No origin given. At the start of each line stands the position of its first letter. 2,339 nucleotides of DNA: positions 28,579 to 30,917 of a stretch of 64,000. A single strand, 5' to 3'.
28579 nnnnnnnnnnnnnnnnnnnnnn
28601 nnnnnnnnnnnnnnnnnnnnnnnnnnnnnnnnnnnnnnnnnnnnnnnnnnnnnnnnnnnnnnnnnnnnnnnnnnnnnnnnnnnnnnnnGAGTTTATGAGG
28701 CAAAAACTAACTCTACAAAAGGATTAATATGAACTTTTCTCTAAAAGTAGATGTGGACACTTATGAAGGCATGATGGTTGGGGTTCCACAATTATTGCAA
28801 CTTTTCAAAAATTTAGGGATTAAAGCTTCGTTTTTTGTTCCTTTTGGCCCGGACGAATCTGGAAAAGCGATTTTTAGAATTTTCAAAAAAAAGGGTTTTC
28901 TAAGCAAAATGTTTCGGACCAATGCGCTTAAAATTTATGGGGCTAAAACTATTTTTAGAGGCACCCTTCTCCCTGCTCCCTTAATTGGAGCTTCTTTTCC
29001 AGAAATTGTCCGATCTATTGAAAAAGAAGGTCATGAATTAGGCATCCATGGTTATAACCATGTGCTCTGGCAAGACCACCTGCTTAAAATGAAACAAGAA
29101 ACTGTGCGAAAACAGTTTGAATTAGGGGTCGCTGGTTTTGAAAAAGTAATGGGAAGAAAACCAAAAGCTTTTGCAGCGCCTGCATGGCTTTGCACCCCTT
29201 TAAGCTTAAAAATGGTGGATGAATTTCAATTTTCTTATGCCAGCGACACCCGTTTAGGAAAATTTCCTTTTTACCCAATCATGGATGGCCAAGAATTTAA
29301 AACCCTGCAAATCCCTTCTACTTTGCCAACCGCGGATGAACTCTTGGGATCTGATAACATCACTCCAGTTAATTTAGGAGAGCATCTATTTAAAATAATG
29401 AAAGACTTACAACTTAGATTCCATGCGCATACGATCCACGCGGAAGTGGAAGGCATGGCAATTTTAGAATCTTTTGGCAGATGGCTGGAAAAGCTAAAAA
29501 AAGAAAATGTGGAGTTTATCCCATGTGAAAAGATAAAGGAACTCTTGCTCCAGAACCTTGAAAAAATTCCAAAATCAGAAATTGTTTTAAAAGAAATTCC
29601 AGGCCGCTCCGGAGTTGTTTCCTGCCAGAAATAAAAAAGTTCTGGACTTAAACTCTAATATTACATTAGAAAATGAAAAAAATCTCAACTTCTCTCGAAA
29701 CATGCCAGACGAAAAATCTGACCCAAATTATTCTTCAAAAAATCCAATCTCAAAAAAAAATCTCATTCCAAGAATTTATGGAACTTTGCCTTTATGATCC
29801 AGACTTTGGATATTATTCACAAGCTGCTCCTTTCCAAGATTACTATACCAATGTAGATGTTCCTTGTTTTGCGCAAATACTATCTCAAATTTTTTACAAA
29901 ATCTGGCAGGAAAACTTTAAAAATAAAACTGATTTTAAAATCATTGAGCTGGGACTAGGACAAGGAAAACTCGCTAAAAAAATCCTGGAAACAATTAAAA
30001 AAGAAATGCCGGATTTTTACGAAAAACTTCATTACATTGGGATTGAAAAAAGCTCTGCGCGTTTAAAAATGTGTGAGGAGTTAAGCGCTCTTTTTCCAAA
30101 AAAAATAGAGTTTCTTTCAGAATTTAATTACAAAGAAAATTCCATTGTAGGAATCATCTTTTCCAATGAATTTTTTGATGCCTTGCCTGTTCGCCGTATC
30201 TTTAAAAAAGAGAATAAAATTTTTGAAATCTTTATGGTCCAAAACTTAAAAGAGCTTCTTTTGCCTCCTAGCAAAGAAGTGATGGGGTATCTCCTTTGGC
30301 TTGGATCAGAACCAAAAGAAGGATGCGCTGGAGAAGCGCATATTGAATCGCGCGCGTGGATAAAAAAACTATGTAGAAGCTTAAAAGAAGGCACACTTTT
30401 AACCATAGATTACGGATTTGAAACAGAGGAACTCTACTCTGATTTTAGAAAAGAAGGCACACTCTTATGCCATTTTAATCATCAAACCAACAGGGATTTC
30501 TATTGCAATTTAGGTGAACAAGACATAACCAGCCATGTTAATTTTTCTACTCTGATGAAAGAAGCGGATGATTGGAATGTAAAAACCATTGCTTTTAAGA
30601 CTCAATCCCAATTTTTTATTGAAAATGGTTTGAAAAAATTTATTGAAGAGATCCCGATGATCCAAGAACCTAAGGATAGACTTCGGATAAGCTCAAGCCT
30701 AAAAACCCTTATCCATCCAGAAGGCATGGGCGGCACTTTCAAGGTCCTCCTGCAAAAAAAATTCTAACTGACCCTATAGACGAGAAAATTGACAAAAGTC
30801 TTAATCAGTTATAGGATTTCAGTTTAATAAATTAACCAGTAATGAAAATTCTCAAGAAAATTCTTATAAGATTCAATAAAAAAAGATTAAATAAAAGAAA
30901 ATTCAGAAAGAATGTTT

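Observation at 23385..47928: Three paralogous 'GT2 polyprenyl-P-sugar synthase + GT-C transferase' modules in 25 kb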

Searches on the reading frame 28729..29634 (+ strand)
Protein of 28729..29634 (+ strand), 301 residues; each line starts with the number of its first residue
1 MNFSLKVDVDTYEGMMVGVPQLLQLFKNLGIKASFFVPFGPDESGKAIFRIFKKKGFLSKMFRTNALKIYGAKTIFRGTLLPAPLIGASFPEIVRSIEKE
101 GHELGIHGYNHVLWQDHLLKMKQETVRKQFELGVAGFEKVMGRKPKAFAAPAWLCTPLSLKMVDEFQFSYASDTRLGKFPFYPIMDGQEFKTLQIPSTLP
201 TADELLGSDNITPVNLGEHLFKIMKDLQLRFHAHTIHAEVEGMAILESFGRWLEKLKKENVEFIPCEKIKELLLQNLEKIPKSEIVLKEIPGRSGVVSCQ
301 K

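Call 3: search_protein_families(library=pfam, proteins=[window:28729-29634:+])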
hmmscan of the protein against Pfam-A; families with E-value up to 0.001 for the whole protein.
window:28729-29634:+ (301 aa): 3 families
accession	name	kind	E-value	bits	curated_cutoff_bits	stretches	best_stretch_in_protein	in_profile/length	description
PF01522.26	Polysacc_deac_1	-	2.9e-12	47.1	23.1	1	19-154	21-107/124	Polysaccharide deacetylase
PF10096.14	DUF2334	-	1e-08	35.5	26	1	90-204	55-169/203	Uncharacterized protein conserved in bacteria (DUF2334)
PF09960.14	DUF2194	-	0.00098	18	30.4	0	89-112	326-349/582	Uncharacterised protein conserved in bacteria (DUF2194)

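Call 9: search_protein_families(library=ncbifam, proteins=[window:28729-29634:+], max_evalue=0.00001)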
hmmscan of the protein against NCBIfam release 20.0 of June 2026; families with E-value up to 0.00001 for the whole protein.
window:28729-29634:+ (301 aa): 4 families
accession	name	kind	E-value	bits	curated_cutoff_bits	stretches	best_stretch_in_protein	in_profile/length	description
NF011923.2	PRK15394.1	equivalog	7.8e-69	232.1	382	1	3-301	3-294/294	4-deoxy-4-formamido-L-arabinose-phosphoundecaprenol deformylase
TIGR03212.1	uraD_N-term-dom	equivalog_domain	8.2e-09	34.9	424.6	1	89-226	104-232/297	allantoinase PuuE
TIGR02764.1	spore_ybaN_pdaB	equivalog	1.3e-08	34.9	237.4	1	89-168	46-121/191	polysaccharide deacetylase family sporulation protein PdaB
TIGR03006.1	pepcterm_polyde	equivalog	5.1e-07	29.1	276.2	1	78-172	50-143/272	XrtA system polysaccharide deacetylase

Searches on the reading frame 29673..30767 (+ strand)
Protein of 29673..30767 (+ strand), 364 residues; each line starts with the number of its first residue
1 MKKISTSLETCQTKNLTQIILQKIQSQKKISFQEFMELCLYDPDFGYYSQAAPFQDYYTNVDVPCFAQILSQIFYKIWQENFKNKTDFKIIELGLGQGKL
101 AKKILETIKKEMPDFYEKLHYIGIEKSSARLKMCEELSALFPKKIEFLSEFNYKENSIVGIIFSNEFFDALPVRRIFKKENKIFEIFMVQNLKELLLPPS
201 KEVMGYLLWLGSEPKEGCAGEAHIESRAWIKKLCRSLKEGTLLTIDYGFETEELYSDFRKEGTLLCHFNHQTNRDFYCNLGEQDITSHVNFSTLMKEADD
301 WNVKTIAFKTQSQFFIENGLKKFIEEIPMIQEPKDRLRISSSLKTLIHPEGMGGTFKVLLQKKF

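Call 3: search_protein_families(library=pfam, proteins=[window:29673-30767:+])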
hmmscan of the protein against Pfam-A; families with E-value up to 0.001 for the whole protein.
window:29673-30767:+ (364 aa): 1 family
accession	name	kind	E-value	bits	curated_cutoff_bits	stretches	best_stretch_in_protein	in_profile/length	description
PF02636.23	Methyltransf_28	-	1e-46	159.9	23.3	1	70-298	2-237/249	Putative S-adenosyl-L-methionine-dependent methyltransferase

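Call 20: search_protein_families(library=ncbifam, proteins=[window:29673-30767:+], max_evalue=0.001)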
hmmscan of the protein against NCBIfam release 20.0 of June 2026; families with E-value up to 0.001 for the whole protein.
window:29673-30767:+ (364 aa): 1 family
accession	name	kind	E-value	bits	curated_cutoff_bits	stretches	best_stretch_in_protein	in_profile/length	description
NF033855.1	tRNA_MNMC2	equivalog_domain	3.1e-05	24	136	1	73-151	23-98/209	tRNA (5-methylaminomethyl-2-thiouridine)(34)-methyltransferase MnmC2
